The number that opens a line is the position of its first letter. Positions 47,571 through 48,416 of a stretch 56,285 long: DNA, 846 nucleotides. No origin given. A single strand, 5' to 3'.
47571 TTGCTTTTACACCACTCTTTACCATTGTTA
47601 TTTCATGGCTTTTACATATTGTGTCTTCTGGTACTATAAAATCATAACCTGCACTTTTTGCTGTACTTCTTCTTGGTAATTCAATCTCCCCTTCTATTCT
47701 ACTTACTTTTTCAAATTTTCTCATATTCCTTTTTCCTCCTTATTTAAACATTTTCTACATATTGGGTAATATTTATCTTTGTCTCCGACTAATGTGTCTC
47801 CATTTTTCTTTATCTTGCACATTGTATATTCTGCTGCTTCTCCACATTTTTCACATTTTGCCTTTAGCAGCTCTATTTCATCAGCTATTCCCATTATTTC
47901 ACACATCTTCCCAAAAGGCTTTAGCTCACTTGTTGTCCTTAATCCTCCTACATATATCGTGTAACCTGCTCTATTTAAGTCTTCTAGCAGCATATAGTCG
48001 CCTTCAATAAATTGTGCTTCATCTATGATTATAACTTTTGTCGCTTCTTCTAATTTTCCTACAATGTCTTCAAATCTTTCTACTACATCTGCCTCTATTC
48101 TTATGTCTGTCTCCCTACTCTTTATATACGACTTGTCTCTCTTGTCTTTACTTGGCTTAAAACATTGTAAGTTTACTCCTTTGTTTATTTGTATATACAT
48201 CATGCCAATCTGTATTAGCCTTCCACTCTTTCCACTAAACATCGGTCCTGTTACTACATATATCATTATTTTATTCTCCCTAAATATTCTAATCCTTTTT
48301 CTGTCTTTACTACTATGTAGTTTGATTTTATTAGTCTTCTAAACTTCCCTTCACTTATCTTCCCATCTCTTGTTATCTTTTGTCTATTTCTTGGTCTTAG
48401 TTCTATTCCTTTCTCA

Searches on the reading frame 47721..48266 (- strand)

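Call 35: search_protein_families(library=phrogs, proteins=[window:47721-48266:-], max_evalue=0.001)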
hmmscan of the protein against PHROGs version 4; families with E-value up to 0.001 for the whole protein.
window:47721-48266:- (181 aa): 1 family
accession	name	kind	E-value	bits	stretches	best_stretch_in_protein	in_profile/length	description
phrog_592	-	other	2.2e-32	113.4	1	2-179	4-190/193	thymidine kinase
